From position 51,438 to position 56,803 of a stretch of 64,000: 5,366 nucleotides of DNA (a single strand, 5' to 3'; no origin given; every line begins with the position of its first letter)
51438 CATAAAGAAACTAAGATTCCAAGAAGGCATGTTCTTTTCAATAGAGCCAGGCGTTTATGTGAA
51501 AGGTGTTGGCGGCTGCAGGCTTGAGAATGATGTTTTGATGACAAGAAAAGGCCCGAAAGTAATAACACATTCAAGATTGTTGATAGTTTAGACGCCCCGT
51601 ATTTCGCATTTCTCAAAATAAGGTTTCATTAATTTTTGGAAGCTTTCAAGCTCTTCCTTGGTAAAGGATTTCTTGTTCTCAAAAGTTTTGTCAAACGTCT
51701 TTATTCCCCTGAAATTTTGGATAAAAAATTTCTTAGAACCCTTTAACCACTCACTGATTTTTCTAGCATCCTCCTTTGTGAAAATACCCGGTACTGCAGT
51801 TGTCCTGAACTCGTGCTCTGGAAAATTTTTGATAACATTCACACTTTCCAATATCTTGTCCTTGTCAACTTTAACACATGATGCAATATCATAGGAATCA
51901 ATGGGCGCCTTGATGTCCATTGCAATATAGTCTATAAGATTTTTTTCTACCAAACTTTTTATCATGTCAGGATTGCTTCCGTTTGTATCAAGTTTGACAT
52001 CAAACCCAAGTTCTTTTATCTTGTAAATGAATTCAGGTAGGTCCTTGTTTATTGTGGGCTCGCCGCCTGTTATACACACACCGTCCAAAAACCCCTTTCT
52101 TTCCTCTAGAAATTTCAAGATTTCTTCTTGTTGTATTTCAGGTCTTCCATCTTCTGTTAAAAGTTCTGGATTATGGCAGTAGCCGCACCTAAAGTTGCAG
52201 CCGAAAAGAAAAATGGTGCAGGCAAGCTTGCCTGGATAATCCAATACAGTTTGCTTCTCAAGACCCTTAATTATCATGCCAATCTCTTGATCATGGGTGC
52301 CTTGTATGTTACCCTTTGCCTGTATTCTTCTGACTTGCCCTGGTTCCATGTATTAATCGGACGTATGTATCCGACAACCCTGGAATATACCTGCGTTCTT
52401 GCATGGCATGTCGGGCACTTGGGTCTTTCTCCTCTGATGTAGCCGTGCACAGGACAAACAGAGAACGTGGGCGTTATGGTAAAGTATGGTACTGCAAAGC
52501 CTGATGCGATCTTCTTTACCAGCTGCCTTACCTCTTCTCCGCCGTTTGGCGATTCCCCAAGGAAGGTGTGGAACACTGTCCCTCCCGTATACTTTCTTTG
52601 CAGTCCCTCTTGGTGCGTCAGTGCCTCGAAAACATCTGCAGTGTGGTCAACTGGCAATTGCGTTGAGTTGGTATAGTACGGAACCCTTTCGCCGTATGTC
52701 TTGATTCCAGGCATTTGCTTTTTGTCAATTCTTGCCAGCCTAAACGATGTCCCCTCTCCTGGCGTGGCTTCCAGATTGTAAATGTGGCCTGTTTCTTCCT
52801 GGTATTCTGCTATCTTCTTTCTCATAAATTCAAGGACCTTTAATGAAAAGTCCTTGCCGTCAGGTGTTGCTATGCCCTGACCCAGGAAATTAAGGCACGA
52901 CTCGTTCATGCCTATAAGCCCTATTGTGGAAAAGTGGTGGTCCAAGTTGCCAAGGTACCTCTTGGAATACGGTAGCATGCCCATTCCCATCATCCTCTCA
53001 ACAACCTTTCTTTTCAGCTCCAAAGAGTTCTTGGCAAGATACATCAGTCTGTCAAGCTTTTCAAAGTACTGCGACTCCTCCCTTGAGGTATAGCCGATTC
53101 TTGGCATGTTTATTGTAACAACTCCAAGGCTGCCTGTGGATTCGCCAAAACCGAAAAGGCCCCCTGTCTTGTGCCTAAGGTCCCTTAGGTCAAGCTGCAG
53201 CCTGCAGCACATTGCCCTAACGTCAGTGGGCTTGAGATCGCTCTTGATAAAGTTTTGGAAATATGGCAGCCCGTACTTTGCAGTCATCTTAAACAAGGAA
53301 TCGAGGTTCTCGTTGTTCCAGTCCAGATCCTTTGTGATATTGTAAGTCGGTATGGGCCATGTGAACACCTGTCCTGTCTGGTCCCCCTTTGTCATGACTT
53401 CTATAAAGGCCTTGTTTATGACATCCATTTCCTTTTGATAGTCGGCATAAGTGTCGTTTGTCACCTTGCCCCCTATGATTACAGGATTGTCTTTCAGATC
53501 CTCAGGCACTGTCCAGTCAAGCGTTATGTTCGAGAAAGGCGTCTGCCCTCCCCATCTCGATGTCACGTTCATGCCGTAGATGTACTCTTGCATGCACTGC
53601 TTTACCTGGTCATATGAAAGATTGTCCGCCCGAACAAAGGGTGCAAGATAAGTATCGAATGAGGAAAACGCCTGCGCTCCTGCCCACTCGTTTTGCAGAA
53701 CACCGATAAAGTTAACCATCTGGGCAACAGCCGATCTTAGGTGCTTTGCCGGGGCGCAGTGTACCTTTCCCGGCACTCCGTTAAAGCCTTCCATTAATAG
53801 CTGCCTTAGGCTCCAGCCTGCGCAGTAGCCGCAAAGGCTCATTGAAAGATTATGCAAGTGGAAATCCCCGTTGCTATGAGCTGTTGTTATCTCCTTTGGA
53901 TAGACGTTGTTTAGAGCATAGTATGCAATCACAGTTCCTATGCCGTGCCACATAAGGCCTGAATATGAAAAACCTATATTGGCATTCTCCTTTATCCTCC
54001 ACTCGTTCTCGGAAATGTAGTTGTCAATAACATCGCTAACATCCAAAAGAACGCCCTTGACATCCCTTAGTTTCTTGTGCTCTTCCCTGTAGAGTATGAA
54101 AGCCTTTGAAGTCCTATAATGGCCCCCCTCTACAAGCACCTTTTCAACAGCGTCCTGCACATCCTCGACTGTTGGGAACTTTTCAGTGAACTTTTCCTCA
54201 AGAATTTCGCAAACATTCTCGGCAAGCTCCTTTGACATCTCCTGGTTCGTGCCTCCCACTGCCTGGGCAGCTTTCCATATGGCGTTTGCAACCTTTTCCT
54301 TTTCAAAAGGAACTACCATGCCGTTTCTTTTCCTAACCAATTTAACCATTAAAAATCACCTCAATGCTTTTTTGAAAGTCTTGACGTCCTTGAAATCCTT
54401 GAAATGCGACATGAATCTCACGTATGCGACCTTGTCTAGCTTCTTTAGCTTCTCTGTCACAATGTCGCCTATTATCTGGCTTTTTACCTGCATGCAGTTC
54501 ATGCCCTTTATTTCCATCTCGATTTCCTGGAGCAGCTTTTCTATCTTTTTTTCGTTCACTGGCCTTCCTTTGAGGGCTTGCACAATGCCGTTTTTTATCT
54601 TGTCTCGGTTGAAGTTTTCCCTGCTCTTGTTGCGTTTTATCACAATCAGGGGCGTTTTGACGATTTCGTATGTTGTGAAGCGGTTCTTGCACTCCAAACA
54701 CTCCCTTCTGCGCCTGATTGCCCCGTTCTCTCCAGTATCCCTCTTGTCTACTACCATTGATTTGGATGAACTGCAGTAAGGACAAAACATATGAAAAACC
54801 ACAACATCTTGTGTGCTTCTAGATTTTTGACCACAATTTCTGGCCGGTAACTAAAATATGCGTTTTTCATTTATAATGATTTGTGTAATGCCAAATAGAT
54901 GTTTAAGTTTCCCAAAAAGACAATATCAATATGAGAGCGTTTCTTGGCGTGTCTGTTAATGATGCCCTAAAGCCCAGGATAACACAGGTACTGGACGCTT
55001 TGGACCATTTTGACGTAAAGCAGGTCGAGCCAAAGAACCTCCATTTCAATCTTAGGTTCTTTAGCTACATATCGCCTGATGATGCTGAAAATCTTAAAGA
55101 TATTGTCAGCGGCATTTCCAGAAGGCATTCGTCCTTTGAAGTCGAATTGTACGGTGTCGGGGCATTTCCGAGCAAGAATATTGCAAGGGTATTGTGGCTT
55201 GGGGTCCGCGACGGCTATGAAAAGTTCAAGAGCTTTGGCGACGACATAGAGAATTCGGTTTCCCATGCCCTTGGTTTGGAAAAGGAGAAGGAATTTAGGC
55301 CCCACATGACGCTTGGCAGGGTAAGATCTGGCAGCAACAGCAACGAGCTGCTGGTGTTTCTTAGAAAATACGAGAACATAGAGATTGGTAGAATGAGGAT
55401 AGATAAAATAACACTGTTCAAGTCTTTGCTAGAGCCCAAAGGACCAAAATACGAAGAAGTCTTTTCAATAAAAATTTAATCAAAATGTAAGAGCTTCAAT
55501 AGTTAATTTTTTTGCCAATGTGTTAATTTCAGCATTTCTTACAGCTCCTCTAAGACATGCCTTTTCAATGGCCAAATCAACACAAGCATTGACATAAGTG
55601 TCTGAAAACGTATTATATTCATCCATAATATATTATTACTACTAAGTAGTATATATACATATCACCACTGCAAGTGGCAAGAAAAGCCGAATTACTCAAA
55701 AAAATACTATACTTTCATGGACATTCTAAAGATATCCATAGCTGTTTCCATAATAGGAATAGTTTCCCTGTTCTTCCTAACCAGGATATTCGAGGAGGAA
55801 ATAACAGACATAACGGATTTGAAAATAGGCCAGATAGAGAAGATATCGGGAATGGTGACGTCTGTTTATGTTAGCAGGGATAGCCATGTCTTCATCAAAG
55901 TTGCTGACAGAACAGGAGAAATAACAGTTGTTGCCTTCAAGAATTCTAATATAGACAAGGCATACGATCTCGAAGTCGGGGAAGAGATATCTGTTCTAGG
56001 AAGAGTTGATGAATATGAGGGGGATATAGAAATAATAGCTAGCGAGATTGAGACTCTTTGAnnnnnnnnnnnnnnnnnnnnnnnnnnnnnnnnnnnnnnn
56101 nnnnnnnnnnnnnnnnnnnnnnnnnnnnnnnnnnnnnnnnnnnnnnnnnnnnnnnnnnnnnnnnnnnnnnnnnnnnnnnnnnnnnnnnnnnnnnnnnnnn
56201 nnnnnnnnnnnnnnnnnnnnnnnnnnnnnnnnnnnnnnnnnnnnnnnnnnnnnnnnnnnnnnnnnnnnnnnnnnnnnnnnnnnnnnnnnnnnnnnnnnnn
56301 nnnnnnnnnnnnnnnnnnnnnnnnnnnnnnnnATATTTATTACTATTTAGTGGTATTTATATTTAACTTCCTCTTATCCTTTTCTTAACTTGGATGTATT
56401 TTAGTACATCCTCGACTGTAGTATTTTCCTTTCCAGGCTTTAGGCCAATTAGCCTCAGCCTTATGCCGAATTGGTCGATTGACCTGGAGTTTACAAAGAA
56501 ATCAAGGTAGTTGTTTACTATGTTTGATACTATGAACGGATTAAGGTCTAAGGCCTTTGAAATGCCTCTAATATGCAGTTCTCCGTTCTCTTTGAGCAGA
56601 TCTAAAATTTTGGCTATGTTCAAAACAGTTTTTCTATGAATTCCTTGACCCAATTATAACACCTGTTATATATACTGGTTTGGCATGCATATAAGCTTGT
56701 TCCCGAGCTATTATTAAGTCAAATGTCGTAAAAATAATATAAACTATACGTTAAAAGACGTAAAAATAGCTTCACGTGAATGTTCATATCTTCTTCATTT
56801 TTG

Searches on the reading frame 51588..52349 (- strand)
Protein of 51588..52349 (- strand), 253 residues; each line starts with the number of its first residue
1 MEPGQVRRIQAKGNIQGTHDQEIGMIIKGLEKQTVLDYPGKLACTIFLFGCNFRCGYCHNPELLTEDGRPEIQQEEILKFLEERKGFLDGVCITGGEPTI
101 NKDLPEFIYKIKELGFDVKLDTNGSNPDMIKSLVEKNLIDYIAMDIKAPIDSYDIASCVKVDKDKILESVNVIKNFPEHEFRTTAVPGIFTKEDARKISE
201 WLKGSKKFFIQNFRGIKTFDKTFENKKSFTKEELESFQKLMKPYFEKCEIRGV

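Call 71: search_protein_families(library=pfam, proteins=[window:51588-52349:-], max_evalue=0.01)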
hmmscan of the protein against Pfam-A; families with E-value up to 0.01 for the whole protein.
window:51588-52349:- (253 aa): 2 families
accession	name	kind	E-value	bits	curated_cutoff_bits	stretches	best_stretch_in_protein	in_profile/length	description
PF04055.27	Radical_SAM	-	9.3e-21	75.1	29.5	1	46-188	2-153/166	Radical SAM superfamily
PF13353.11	Fer4_12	-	4.1e-10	40.5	22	1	43-144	7-111/137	4Fe-4S single cluster domain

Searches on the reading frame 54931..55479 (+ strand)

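Call 9: search_protein_families(library=pfam, proteins=[window:54931-55479:+], max_evalue=0.1)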
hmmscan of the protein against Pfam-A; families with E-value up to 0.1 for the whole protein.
window:54931-55479:+ (182 aa): 3 families
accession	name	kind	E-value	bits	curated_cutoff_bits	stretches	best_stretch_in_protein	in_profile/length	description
PF02834.22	LigT_PEase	-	4.4e-20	72.1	23.3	2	9-89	3-87/87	LigT like Phosphoesterase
PF13563.12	2_5_RNA_ligase2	-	3e-13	50.5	27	1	21-164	9-147/152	2'-5' RNA ligase superfamily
PF10469.15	AKAP7_NLS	-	5.9e-08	33.3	24.4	1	19-177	24-203/208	AKAP7 2'5' RNA ligase-like domain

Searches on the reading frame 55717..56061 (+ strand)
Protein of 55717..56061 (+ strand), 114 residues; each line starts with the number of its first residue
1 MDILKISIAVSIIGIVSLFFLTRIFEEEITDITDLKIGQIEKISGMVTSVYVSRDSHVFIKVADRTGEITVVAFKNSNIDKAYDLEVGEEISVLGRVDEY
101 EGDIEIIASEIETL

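Call 9: search_protein_families(library=pfam, proteins=[window:55717-56061:+], max_evalue=0.1)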
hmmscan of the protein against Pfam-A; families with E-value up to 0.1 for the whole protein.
window:55717-56061:+ (114 aa): 2 families
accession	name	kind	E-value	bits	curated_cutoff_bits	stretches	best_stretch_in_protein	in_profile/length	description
PF01336.31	tRNA_anti-codon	-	5.4e-14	52.3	27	1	42-114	2-75/75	OB-fold nucleic acid binding domain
PF13742.12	tRNA_anti_2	-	6.2e-06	26.8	27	1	32-111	13-94/95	OB-fold nucleic acid binding domain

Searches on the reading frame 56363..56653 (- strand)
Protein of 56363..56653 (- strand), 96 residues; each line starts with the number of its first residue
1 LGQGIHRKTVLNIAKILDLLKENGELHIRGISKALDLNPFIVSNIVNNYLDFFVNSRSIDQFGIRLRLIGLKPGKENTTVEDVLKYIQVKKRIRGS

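Call 9: search_protein_families(library=pfam, proteins=[window:56363-56653:-], max_evalue=0.1)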
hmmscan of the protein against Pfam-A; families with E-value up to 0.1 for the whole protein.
window:56363-56653:- (96 aa): 2 families
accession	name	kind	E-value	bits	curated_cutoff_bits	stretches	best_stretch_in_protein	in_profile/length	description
PF01022.26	HTH_5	-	0.015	15.6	22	1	15-43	6-33/47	Bacterial regulatory protein, arsR family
PF13412.12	HTH_24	-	0.016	15.2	21.9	1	15-39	7-31/48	Winged helix-turn-helix DNA-binding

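Call 14: search_protein_families(library=ncbifam, proteins=[window:56363-56650:-], max_evalue=0.1)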
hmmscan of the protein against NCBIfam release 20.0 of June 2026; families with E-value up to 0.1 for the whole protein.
window:56363-56650:- (95 aa): 2 families
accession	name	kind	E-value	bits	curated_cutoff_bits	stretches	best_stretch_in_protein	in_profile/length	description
TIGR01884.1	cas_HTH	subfamily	0.036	13.4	60.2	1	14-47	146-179/202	CRISPR-associated CARF protein Csa3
NF049854.1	tandem_WD_0033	domain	0.064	13.4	40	0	4-23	5-24/48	WD_0033/WD_0034 family tandem repeat-containing protein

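Call 85: predict_structure(protein=window:56363-56650:-)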
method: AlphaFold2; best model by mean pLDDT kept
length: 95 residues; sequences in the alignment: 1
mean_pLDDT: 49.5   pTM: 0.33
mean pLDDT of the five models: 49.5, 48.5, 43.8, 37.7, 37.5
residues with pLDDT >= 90: 0; 70-90: 0; 50-70: 44; < 50: 51
segments of 3 or more residues with pLDDT < 50: 1-4, 52-95
pLDDT, mean of each block of 10 residues (from residue 1): 46 60 55 63 60 45 39 40 43 39
secondary structure, 60 per line:
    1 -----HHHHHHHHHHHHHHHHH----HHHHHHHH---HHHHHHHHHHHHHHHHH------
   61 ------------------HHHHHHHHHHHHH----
elements in order: H6-22 H27-34 H38-54 H79-91
